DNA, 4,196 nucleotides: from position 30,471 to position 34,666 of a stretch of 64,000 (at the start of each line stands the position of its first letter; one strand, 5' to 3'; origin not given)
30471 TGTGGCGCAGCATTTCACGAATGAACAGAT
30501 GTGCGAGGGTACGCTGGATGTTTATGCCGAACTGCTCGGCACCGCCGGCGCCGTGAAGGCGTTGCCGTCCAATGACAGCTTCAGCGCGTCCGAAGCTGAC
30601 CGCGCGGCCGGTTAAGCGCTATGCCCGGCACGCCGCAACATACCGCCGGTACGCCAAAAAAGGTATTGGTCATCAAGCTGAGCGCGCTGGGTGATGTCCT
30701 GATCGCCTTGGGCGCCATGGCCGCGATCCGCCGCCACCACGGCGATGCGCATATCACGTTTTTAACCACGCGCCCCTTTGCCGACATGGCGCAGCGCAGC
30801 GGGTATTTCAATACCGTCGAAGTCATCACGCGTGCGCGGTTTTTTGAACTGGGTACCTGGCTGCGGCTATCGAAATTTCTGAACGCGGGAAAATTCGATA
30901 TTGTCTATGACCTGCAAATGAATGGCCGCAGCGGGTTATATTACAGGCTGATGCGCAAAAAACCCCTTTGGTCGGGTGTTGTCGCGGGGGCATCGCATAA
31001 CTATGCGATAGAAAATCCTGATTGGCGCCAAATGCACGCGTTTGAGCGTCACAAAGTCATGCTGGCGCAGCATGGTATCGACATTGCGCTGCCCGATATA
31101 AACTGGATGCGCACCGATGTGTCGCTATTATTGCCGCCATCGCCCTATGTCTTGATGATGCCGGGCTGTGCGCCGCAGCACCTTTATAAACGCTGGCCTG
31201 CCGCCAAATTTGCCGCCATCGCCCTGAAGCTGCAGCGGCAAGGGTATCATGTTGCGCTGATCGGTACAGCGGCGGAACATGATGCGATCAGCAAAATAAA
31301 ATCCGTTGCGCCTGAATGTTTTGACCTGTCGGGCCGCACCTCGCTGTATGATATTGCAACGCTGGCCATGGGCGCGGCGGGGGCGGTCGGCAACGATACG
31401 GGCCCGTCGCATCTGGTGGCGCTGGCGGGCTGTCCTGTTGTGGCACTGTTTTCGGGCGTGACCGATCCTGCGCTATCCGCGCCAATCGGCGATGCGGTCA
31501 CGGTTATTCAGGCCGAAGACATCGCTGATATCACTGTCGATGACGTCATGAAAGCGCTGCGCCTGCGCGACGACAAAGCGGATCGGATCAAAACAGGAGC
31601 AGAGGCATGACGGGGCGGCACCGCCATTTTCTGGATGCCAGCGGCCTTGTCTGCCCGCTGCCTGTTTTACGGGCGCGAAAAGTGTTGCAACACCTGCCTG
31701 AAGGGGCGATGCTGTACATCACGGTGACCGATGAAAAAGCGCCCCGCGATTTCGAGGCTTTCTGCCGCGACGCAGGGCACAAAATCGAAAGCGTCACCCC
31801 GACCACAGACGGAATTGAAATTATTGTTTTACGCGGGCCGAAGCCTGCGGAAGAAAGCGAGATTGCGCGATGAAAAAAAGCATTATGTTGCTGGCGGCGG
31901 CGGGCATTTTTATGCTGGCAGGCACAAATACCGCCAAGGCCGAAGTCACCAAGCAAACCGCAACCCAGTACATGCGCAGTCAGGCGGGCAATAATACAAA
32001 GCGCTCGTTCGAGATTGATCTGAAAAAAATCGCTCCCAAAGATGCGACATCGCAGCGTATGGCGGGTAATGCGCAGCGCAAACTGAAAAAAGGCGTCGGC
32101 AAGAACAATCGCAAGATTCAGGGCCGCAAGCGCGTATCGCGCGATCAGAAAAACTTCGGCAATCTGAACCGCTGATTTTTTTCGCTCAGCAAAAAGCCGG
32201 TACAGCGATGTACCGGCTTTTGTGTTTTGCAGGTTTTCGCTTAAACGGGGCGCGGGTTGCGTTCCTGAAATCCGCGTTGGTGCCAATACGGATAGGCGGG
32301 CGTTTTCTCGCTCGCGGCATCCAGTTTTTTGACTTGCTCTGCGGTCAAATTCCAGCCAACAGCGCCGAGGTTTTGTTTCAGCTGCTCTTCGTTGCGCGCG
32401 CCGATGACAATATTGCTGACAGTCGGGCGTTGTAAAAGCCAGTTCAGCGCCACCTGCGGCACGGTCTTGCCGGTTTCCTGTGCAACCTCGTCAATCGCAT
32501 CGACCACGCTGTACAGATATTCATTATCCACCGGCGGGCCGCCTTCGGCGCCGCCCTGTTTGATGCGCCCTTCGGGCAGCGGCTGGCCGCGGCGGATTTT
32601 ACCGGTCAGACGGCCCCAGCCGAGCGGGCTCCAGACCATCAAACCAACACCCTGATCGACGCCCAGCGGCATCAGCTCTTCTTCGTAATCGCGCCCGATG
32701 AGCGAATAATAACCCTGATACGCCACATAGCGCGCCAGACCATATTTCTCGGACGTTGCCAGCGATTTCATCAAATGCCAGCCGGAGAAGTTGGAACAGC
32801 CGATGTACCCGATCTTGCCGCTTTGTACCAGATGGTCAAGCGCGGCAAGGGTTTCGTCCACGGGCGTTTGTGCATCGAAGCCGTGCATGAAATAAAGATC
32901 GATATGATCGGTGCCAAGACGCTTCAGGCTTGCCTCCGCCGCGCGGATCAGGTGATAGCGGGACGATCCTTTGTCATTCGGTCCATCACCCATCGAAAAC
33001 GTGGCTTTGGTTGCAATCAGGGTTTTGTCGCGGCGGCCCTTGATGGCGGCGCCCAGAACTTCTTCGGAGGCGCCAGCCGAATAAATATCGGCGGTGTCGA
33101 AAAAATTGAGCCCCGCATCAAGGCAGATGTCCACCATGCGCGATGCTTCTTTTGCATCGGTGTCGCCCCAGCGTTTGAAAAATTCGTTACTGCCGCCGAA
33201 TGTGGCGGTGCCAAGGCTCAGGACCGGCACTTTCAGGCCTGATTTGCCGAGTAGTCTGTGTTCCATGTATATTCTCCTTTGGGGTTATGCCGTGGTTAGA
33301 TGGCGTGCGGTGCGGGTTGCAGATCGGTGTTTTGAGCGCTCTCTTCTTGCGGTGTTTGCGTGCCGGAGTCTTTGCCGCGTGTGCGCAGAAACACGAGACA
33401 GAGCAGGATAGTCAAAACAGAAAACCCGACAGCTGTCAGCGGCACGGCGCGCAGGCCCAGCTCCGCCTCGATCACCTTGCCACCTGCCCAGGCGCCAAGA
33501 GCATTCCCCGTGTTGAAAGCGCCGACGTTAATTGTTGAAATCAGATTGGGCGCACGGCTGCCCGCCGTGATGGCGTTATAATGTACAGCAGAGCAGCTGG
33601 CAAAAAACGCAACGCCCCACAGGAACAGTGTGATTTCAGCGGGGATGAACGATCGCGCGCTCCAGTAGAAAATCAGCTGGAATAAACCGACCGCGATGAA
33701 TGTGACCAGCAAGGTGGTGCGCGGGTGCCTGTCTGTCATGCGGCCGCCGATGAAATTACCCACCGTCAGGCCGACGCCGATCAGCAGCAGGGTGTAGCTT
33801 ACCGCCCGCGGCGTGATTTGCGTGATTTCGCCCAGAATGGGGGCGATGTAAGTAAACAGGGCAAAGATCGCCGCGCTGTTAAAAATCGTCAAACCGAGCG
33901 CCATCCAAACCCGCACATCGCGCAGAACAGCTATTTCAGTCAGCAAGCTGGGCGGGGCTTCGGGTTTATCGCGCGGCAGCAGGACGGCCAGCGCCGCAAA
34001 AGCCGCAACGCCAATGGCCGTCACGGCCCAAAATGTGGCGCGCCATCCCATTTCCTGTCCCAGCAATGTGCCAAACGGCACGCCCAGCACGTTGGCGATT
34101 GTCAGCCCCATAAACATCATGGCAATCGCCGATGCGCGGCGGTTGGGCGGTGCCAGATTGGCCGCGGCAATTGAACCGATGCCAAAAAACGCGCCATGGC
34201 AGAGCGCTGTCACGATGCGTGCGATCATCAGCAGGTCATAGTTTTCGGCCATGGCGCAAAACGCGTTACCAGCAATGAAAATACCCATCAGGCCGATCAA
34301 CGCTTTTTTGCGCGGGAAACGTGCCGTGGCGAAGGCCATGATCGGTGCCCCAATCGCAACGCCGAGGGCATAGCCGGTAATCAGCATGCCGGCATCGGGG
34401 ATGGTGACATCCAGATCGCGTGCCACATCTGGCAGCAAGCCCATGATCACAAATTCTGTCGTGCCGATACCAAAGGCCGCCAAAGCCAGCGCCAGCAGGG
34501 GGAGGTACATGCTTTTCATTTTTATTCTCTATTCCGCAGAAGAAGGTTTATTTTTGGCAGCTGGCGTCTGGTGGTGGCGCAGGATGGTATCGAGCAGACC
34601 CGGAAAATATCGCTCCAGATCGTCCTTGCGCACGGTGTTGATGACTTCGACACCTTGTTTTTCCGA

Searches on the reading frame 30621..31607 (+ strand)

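Call 78: search_protein_families(library=pfam, proteins=[window:30621-31607:+], max_evalue=0.00001)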
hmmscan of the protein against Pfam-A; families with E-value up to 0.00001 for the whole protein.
window:30621-31607:+ (329 aa): 1 family
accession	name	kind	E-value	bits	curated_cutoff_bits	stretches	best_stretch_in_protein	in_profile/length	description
PF01075.23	Glyco_transf_9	-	2.6e-27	96.2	22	1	80-299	1-230/247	Glycosyltransferase family 9 (heptosyltransferase)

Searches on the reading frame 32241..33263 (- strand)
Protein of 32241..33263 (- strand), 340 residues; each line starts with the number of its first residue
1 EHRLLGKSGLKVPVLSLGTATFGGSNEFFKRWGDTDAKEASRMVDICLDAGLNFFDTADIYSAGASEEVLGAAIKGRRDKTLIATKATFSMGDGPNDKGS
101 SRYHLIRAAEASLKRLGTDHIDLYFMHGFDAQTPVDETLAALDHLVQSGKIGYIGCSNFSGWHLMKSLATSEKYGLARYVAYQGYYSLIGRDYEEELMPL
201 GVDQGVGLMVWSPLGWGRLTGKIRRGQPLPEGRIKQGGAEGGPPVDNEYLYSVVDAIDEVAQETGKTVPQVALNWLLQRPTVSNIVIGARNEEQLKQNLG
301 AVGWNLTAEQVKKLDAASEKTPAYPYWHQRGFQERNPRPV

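Call 78: search_protein_families(library=pfam, proteins=[window:32241-33263:-], max_evalue=0.00001)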
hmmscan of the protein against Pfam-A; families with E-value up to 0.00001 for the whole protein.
window:32241-33263:- (340 aa): 1 family
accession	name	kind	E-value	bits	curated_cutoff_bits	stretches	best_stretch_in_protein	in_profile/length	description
PF00248.27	Aldo_ket_red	-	6.3e-72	242.5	24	1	15-318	2-290/291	Aldo/keto reductase family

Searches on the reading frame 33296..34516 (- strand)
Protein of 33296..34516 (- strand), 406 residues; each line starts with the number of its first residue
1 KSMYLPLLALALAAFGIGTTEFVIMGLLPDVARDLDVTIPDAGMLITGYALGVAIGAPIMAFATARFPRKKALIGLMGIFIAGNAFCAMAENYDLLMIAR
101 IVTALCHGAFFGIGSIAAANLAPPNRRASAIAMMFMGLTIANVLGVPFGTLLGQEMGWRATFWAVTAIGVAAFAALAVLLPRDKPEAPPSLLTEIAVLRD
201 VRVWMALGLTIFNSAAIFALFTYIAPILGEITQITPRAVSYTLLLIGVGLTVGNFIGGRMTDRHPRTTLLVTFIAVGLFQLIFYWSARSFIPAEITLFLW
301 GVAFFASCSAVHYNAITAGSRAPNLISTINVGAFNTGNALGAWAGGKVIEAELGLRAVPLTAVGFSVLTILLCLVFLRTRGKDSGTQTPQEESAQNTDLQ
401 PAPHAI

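Call 78: search_protein_families(library=pfam, proteins=[window:33296-34516:-], max_evalue=0.00001)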
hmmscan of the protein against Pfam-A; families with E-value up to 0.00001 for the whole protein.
window:33296-34516:- (406 aa): 3 families
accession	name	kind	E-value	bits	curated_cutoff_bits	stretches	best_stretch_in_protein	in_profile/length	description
PF07690.21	MFS_1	-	2.4e-53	181.7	33.4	2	10-311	1-315/347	Major Facilitator Superfamily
PF00083.30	Sugar_tr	-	2e-10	40.6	22.3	1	43-177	49-189/452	Sugar (and other) transporter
PF06779.20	MFS_4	-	6.1e-06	26.3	26.3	1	14-372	2-362/364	Uncharacterised MFS-type transporter YbfB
